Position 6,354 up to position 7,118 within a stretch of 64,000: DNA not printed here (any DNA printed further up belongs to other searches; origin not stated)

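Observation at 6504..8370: ABC/AAA ATPase (DUF3696-type) + PIN-like nuclease operon in a low-GC islet: candidate uncharacterised two-gene defence system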

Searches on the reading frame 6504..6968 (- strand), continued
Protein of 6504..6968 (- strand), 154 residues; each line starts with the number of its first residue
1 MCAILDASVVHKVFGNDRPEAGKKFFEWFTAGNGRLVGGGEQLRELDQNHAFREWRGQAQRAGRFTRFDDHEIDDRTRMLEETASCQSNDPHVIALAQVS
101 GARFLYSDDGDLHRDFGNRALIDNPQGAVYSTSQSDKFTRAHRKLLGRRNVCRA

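Call 86: search_protein_families(library=padloc, proteins=[L023:159-1640:+, L023:1640-4639:+, L023:6777-9581:+, L070:1573-4566:+, L070:6702-7664:+, L070:7681-10446:+, L057:1633-4602:+, L057:6584-8344:+, L057:8350-11121:+], max_evalue=1e-8)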
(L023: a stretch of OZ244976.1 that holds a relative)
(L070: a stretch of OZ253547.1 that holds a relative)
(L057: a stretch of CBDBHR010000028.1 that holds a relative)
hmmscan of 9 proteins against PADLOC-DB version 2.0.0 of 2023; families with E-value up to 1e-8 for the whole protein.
L023:159-1640:+ (494 aa): 0 families

L023:1640-4639:+ (1000 aa): 6 families
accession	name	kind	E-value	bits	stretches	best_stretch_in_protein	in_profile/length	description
PDLC00661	HmaB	-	1.9e-111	371.6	4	430-744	477-798/973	DNA-adenine methylase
PDLC00660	HmaB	-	6.9e-108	359.8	3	431-751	477-805/967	DNA-adenine methylase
PDLC03233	MTase_II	-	7.1e-47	158.4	2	396-678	355-647/731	Type II methyltransferase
PDLC02189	DUF1156_MTase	-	2.9e-39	133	2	341-678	386-682/944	-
PDLC03352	MTase_II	-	3e-32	109.4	2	132-289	95-244/1023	Type II methyltransferase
PDLC03314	MTase_II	-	7.4e-20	68.6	1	124-236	159-269/944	Type II methyltransferase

L023:6777-9581:+ (935 aa): 2 families
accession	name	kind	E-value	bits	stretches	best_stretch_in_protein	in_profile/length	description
PDLC00662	HmaC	-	7e-97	323.7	1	1-846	1-847/941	AAA+ ATPase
PDLC02192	DUF499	-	2.4e-15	53.5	1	44-514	33-482/1022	-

L070:1573-4566:+ (998 aa): 7 families
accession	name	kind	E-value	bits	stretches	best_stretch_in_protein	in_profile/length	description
PDLC00661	HmaB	-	1.1e-110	369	3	447-758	481-798/973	DNA-adenine methylase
PDLC00660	HmaB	-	3.4e-108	360.8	2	447-760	480-800/967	DNA-adenine methylase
PDLC03233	MTase_II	-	6.8e-44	148.5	2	411-695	355-650/731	Type II methyltransferase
PDLC02189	DUF1156_MTase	-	1.9e-41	140.2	2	355-708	388-697/944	-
PDLC03352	MTase_II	-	1.8e-32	110.2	2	144-259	95-205/1023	Type II methyltransferase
PDLC03314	MTase_II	-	9.5e-23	78.2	1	132-248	156-269/944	Type II methyltransferase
PDLC03319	MTase_II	-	9.7e-09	32.6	0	518-565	273-320/503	Type II methyltransferase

L070:6702-7664:+ (321 aa): 0 families

L070:7681-10446:+ (922 aa): 2 families
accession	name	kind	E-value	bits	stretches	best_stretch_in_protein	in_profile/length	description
PDLC00662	HmaC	-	4e-95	317.9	1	1-818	3-820/941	AAA+ ATPase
PDLC02192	DUF499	-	7.7e-19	65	1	40-535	31-504/1022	-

L057:1633-4602:+ (990 aa): 7 families
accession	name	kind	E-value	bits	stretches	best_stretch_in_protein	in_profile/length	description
PDLC00661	HmaB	-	1.6e-109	365.2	3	433-750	475-798/973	DNA-adenine methylase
PDLC00660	HmaB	-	1.7e-107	358.5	3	430-751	471-799/967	DNA-adenine methylase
PDLC03233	MTase_II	-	1.6e-40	137.3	2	401-680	352-643/731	Type II methyltransferase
PDLC02189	DUF1156_MTase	-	1.9e-37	127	2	129-252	157-277/944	-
PDLC03352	MTase_II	-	1.4e-29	100.6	1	140-308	95-255/1023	Type II methyltransferase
PDLC03314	MTase_II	-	4.2e-19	66.2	1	131-244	159-269/944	Type II methyltransferase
PDLC03367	MTase_II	-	2.1e-09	34.3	0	412-641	225-437/633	Type II methyltransferase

L057:6584-8344:+ (587 aa): 44 families (the best 25 are shown)
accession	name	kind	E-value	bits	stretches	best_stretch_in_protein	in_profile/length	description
PDLC03878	NsnB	-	1e-24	86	2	231-342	173-284/345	-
PDLC02980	AriA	-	3.3e-22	77.8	1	261-340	224-304/304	-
PDLC02979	AriA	-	6.5e-21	73.5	1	257-338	290-372/373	-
PDLC04135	mad3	-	1.7e-20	71.9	1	217-342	206-330/374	mads_3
PDLC02981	AriAB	-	4.3e-20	69.9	1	275-490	310-529/694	-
PDLC04175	HEC-01A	-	1.4e-15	55.2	1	215-379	187-352/363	-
PDLC04182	HEC-01A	-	4.3e-15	53.6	1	213-347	224-359/406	-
PDLC00070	GajA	-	4.9e-15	53.2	0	24-63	3-42/596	AAA ATPase domain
PDLC00102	GajA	-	2.1e-14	50.9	0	23-63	2-43/532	AAA ATPase domain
PDLC04180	HEC-01A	-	5e-14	50.3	0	274-342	254-324/382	-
PDLC02335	AbiLi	-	8.9e-14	49.3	0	11-65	37-98/326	AbiLi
PDLC04148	HEC-03B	-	9.4e-14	49.3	1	267-339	311-384/458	-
PDLC02358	Old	-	1.6e-13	48.3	0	24-66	4-45/578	Old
PDLC00067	GajA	-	3.3e-13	47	0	295-403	306-414/604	AAA ATPase domain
PDLC04179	HEC-01A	-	4.5e-13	47.1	0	215-347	280-413/459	-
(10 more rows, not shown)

L057:8350-11121:+ (924 aa): 2 families
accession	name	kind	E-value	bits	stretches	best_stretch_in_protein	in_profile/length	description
PDLC00662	HmaC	-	3.9e-92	308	1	1-831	3-833/941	AAA+ ATPase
PDLC02192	DUF499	-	8.6e-19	64.9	1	43-538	34-507/1022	-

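Call 88: find_related_loci(query=A2, collection=viral_contigs, flank=6000)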
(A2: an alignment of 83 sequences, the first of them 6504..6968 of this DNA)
Query A2 (154 aa) in viral_contigs; peptide patterns used: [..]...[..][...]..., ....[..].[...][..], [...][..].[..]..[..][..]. (x = any residue, [..] = any of these).
71 stretches matched a pattern, but none encodes a relative of the query by tblastn (E <= 1e-3).
